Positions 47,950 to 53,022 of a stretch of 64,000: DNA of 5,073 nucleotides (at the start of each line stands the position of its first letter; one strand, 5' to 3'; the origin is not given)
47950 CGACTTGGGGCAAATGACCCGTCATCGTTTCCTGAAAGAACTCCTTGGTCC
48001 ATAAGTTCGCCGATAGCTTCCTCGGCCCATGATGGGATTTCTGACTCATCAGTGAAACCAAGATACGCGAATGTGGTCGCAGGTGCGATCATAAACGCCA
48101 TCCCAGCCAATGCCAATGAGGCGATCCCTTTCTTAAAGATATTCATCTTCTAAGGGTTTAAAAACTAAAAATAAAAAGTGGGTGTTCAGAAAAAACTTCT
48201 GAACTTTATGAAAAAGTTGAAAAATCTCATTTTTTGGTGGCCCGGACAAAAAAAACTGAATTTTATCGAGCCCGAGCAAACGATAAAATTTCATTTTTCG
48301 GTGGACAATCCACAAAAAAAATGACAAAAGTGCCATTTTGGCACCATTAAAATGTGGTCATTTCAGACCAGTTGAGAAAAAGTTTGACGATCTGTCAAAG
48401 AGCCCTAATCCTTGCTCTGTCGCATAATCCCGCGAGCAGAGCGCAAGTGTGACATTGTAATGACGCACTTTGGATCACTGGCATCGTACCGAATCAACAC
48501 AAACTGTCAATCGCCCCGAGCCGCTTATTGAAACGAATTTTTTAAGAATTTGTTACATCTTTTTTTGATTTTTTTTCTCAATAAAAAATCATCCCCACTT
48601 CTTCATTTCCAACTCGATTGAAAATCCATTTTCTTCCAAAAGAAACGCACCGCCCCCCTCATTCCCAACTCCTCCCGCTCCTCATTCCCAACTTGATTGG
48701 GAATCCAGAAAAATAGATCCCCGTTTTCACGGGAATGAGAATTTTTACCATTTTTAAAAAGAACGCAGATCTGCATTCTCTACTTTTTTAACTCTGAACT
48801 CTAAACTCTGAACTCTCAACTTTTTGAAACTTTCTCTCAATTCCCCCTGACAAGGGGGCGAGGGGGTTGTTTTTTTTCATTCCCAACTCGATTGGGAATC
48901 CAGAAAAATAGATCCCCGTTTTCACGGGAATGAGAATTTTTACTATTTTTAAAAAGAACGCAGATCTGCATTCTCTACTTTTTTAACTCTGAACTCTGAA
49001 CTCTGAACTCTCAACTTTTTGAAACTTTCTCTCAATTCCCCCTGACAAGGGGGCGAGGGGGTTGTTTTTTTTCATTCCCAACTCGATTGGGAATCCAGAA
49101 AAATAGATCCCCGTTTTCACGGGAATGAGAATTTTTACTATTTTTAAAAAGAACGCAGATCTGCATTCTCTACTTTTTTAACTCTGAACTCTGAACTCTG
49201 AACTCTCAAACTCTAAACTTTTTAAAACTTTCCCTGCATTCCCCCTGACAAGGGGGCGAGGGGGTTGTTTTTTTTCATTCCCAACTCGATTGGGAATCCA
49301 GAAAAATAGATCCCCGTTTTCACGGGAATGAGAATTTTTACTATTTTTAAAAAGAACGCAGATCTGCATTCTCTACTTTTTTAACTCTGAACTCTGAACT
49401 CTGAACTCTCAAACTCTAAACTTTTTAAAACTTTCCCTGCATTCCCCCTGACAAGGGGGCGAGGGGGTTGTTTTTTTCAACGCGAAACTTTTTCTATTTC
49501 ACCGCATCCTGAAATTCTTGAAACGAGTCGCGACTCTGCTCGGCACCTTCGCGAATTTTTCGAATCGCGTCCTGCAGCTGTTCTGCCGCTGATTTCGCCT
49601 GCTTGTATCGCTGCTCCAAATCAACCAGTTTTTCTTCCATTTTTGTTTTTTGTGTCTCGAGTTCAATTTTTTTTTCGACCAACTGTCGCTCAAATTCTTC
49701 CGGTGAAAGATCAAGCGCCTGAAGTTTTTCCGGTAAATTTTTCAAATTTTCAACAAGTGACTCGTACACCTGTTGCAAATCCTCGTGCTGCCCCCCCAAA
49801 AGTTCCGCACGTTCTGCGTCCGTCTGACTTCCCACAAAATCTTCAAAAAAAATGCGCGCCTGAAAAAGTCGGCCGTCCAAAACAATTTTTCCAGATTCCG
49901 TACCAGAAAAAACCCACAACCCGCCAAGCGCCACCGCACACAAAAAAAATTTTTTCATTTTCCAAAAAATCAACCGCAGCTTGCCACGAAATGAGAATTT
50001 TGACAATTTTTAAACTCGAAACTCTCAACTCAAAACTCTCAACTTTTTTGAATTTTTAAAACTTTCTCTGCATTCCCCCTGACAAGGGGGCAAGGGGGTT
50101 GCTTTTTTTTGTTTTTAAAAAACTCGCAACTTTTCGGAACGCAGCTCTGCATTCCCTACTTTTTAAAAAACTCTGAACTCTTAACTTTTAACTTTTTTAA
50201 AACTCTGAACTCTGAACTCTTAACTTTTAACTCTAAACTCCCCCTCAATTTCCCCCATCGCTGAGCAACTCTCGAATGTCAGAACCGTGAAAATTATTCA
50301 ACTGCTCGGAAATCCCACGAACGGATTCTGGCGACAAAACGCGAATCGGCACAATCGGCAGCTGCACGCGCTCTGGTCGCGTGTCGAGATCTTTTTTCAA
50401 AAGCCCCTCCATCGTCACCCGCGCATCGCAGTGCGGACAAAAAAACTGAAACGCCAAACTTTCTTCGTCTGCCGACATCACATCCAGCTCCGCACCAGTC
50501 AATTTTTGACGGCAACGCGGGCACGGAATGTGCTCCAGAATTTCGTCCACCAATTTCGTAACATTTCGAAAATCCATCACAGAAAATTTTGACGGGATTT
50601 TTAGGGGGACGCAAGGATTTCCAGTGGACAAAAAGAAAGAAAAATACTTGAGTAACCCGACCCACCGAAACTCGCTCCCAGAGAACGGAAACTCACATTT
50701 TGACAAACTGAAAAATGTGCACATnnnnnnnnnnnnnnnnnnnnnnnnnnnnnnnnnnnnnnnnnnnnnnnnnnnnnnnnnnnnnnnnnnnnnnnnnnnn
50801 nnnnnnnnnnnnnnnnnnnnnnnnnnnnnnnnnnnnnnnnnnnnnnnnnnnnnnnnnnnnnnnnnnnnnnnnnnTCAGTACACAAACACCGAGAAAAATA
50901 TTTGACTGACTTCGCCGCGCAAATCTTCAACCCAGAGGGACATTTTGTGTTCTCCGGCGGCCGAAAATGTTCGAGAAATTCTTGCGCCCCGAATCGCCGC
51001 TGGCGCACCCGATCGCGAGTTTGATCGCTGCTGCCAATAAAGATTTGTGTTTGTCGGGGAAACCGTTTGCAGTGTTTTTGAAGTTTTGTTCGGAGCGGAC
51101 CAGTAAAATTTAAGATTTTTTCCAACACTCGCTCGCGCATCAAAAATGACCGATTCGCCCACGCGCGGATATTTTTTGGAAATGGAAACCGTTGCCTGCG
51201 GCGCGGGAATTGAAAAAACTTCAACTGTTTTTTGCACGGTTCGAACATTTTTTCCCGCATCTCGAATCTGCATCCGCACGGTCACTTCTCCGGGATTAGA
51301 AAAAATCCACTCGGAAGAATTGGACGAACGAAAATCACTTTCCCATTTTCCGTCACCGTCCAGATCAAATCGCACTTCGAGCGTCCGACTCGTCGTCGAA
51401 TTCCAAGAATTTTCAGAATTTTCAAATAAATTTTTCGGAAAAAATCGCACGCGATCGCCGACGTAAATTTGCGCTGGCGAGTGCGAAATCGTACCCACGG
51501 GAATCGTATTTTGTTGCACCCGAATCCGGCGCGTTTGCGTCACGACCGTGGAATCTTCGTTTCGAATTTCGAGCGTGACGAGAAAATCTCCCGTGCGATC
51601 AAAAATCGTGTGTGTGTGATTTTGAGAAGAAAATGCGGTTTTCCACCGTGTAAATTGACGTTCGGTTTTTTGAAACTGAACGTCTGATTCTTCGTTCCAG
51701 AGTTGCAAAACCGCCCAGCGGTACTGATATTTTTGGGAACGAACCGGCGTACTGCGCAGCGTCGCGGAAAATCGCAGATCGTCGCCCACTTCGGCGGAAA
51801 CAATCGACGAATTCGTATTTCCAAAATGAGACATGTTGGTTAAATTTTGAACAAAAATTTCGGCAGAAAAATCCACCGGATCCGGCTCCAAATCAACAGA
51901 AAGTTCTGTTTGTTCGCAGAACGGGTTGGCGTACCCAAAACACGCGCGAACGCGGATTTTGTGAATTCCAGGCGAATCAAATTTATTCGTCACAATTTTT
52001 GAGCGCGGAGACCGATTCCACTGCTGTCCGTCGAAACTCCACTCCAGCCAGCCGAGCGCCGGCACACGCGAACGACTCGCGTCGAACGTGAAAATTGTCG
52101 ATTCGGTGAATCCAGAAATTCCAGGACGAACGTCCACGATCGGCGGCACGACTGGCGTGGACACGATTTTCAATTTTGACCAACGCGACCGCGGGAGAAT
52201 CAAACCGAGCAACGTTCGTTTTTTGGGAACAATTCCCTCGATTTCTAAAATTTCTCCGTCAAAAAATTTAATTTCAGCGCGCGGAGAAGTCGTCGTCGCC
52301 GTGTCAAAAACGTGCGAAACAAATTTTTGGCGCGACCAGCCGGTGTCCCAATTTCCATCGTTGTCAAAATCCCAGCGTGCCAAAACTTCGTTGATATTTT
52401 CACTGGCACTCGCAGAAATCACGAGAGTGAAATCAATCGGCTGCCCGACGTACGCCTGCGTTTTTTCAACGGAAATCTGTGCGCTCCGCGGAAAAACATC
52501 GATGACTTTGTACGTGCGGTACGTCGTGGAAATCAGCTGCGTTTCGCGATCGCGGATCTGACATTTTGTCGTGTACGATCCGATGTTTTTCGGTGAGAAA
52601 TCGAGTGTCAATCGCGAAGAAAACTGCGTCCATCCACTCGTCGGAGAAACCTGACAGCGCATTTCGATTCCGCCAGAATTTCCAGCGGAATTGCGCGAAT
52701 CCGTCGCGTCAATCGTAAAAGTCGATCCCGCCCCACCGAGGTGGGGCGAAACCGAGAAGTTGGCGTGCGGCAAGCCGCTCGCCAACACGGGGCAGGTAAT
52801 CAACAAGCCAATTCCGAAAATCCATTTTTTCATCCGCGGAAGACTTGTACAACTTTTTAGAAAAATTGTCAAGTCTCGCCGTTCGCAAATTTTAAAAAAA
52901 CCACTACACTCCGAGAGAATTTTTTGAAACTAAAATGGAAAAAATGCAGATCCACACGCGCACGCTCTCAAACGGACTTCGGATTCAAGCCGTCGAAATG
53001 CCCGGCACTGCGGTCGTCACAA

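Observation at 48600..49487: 0.9-kb modular tandem repeat array (4 units of 195-203 nt) between two minus-strand genes, upstream of the S-layer promoter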

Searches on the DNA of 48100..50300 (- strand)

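Call 47: search_rna_families(source=window, start=48100, end=50300, threshold=evalue, max_evalue=1)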
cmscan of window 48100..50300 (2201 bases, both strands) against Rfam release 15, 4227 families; matches with E-value up to 1: 2.
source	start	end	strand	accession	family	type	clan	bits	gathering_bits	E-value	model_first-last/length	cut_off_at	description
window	50009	50120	-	RF01387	isrC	Gene; sRNA;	-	20.9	39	0.29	1-123/123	no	isrC Hfq binding RNA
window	49464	49576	-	RF02111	IS009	Gene;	-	16.5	117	0.53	1-199/199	no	IS009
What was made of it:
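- On Described RNA families (Rfam 15): At E<=1 there are only two noise-level hits next to the array, not in it (call 47).
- No Rfam match even at E<=1 beyond noise (call 47).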

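Call 77: build_rna_model(alignment_id=A2, structure=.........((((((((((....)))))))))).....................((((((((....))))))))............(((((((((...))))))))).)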
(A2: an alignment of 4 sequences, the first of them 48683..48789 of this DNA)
Model R1 built from alignment A2 (4 sequences, 108 columns); structure: as given.
model positions 107; base pairs 27; branch points 2; effective number of sequences 0.92; information 0.589 bits per position. Calibrated on 0.2 Mb of random sequence (short: E-values are rough).
structure used (alignment columns):
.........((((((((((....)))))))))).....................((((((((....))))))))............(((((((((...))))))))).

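Call 78: search_with_rna_model(model_id=R1, sources=[window, L010, L011, L012, L013, L016, L018, L020, L022, L024, L029, L032, L033, L034, L036, L037, L038, L041, L042, L045, L048, L049, L050, L051, L053, L055, L056, L059, L062, L065, L066, L067], max_evalue=1, show_alignments=0)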
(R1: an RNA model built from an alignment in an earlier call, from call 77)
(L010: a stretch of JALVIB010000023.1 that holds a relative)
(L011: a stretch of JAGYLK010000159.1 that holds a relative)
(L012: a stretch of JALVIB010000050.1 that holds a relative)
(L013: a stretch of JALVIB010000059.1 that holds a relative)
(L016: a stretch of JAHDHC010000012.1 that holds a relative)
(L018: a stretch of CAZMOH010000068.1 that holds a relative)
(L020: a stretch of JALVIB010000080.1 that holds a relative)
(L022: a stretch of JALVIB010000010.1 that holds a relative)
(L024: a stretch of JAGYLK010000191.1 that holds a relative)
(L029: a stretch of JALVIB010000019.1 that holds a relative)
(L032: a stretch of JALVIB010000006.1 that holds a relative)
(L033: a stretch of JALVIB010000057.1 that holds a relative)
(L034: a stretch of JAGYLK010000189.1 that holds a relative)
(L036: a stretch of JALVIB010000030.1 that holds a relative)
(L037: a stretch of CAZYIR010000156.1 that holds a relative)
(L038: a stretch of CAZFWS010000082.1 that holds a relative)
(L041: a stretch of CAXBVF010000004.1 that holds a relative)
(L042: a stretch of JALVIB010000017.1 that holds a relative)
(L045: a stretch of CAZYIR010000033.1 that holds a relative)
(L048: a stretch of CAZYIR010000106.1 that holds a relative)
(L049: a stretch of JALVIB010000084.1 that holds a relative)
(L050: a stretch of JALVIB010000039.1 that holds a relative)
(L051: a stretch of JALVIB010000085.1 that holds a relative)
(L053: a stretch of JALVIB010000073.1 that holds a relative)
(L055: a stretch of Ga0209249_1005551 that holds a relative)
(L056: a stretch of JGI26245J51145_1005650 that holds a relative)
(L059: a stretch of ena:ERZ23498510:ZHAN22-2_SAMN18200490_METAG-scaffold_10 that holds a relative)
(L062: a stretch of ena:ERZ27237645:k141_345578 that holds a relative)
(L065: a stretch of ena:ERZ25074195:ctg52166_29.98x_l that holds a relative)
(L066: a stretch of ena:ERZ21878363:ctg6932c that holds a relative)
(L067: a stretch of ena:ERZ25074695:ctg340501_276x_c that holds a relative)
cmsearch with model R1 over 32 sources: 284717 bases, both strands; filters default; matches with E-value up to 1: 37.
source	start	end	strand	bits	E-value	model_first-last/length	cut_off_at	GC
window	48683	48789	-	135.3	5.8e-23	1-107/107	no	0.36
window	48878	48984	-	134.4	8.8e-23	1-107/107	no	0.36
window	49073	49179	-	134.4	8.8e-23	1-107/107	no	0.36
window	49276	49382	-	134.4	8.8e-23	1-107/107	no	0.36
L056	1247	1353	-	128.1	1.4e-21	1-107/107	no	0.36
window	55798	55904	-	125.6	4e-21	1-107/107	no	0.36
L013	2884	3028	-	33.1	0.001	1-107/107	no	0.48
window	55667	55761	-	30.2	0.0036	1-107/107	no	0.45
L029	4840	4957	-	28.6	0.007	1-107/107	no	0.41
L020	3907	3998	+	27.5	0.011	1-107/107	no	0.37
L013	5744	5830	-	27.4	0.012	1-107/107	no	0.37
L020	959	1069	+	27.2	0.013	1-107/107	no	0.37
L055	2270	2337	+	24.5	0.043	1-107/107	no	0.53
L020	138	238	+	23.8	0.058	1-107/107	no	0.43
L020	1048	1196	-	23.5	0.065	1-107/107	no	0.4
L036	3816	3876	+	21.7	0.14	1-107/107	no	0.43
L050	2794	2871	-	21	0.19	33-107/107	5'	0.26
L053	5150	5232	+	21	0.19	1-107/107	no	0.3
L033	6956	7034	+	20.2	0.27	1-107/107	no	0.34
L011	286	352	-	20.1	0.28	1-107/107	no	0.31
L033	3372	3414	+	19.5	0.36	1-107/107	no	0.28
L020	3976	4027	-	19.4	0.39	1-107/107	no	0.29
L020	3863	3944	-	18.5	0.58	1-107/107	no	0.43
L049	2326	2432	+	18.2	0.65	1-107/107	no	0.38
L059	4610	4698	-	18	0.7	1-107/107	no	0.45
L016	6537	6635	-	17.8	0.78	1-107/107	no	0.36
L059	9625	9757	-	17.5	0.87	1-107/107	no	0.44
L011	622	693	+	17.4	0.93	1-107/107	no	0.35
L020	46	173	-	17.2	0.98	1-107/107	no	0.42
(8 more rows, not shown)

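Call 79: search_with_rna_model(model_id=R1, sources=[window, L013, L020, L029, L055, L056], max_evalue=0.02, make_alignment=true, show_alignments=0)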
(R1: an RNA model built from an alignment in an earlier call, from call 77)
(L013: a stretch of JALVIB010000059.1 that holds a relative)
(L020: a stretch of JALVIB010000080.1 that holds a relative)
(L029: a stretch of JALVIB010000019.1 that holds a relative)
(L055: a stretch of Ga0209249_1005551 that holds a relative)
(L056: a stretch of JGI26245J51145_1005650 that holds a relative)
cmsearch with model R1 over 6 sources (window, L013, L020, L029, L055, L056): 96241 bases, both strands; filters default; matches with E-value up to 0.02: 14.
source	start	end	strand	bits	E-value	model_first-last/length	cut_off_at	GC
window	48683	48789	-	135.3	2e-23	1-107/107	no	0.36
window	48878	48984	-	134.4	3e-23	1-107/107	no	0.36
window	49073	49179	-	134.4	3e-23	1-107/107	no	0.36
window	49276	49382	-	134.4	3e-23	1-107/107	no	0.36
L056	1247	1353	-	128.1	4.6e-22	1-107/107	no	0.36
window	55798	55904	-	125.6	1.3e-21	1-107/107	no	0.36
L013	2884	3028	-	33.1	0.00034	1-107/107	no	0.48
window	55667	55761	-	30.2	0.0012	1-107/107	no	0.45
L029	4840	4957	-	28.6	0.0024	1-107/107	no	0.41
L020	3907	3998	+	27.5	0.0038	1-107/107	no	0.37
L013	5744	5830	-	27.4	0.0041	1-107/107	no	0.37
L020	959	1069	+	27.2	0.0045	1-107/107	no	0.37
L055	2270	2337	+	24.5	0.014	1-107/107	no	0.53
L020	138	238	+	23.8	0.02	1-107/107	no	0.43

Alignment A3: 14 matches aligned to the model, 187 columns, each read 5' to 3' on its own strand. Consensus structure (alignment columns), stored with it:
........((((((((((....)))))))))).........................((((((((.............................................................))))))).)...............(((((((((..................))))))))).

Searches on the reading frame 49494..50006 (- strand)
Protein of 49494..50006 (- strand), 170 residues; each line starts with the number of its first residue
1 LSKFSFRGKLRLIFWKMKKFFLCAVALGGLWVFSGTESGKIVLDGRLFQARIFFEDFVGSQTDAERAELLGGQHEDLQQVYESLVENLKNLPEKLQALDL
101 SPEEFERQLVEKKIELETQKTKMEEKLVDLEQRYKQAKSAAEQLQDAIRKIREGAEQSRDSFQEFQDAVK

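Call 8: search_protein_families(library=pfam, proteins=[window:49494-50006:-], max_evalue=0.01)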
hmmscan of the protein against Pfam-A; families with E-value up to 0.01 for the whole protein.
window:49494-50006:- (170 aa): 7 families
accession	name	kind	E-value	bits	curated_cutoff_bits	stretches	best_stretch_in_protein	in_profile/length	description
PF09730.14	BicD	-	3e-05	22.9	27.9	1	60-167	339-446/718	Microtubule-associated protein Bicaudal-D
PF25762.1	HAUS1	-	0.0018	18.6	40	1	70-165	70-168/236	HAUS augmin-like complex subunit 1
PF15821.10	DUF4709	-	0.0019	19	27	1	59-152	18-110/110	Domain of unknown function (DUF4709)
PF19493.4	Trypco1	-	0.0025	18.8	24.6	0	116-166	11-60/98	Trypsin-co-occurring domain 1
PF07889.17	DUF1664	-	0.0026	18.2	34.6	0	107-169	48-110/124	Protein of unknown function (DUF1664)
PF00261.25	Tropomyosin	-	0.0029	17.5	38.6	1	76-148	171-239/242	Tropomyosin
PF07926.17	TPR_MLP1_2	-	0.0091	16.4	36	0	74-137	52-115/129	TPR/MLP1/MLP2-like protein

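Call 19: find_encoding_contigs(protein=window:49494-49958:-, flank=10000, max_places=10)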
Protein window:49494-49958:- (154 aa): 22 contigs read that carry it; 8 places shown.
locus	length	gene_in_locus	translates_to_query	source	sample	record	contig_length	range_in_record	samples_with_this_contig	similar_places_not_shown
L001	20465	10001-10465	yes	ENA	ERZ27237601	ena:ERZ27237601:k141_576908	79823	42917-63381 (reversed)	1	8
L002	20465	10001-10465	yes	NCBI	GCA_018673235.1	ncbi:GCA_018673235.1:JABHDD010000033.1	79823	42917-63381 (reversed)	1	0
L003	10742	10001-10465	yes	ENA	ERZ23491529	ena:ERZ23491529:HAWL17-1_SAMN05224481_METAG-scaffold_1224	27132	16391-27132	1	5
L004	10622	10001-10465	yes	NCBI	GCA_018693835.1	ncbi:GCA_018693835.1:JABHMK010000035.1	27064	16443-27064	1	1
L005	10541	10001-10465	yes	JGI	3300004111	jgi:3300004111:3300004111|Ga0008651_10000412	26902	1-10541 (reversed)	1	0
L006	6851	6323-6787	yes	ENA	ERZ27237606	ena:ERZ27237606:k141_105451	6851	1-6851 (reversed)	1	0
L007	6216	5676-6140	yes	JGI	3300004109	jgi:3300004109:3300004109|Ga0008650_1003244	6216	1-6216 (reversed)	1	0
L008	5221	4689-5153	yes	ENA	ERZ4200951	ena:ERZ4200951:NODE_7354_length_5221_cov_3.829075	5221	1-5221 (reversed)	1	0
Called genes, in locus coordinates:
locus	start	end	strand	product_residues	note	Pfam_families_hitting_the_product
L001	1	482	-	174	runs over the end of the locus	-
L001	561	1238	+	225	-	-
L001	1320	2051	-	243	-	-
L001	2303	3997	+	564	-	PF05157:MshEN (weak), PF25199:nSTAND_NTPase5 (faint), PF00437:T2SSE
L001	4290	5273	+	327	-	PF02585:PIG-L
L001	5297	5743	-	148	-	PF14340:DUF4395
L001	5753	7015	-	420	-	PF00675:Peptidase_M16, PF05193:Peptidase_M16_C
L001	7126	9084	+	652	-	PF18911:PKD_4 (faint), PF00801:PKD (faint)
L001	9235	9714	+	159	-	-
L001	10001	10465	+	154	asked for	-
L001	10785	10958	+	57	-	-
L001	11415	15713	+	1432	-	PF00395:SLH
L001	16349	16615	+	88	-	-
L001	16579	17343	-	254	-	PF00156:Pribosyltran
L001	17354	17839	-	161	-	PF18895:T4SS_pilin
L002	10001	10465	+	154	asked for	-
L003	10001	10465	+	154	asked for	-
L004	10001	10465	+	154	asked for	-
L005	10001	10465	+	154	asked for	-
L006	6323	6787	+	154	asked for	-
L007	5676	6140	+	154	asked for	-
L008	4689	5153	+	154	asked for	-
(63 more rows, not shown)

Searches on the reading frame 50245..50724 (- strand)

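Call 8: search_protein_families(library=pfam, proteins=[window:50245-50724:-], max_evalue=0.01)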
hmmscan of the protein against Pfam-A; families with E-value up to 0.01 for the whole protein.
window:50245-50724:- (159 aa): 4 families
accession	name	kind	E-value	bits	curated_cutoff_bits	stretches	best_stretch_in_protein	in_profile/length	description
PF21344.3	Zn_ribbon_LysW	-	0.0033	17.5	27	0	64-90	20-41/46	Alpha-aminoadipate carrier protein LysW-like, globular domain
PF25164.1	CoiA_N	-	0.0057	16.6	26.3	0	93-105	17-29/50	Competence protein CoiA, N-terminal domain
PF18439.7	zf_UBZ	-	0.0071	16.4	25.6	0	65-79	2-16/32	Ubiquitin-Binding Zinc Finger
PF05605.18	zf-Di19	-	0.0091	16.7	27.5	0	93-110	2-19/54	Drought induced 19 protein (Di19), zinc-binding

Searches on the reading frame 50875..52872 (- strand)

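Call 8: search_protein_families(library=pfam, proteins=[window:50875-52872:-], max_evalue=0.01)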
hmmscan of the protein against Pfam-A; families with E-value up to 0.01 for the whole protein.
window:50875-52872:- (665 aa): 3 families
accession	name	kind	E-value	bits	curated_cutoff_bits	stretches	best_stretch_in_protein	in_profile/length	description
PF00801.26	PKD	-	1.2e-15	57.7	23.5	2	560-657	2-74/80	PKD domain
PF18911.6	PKD_4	-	5e-10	39.7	27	0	627-656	47-76/85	PKD domain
PF07495.19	Y_Y_Y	-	0.00045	20.5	26.6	0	81-112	21-52/65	Y_Y_Y domain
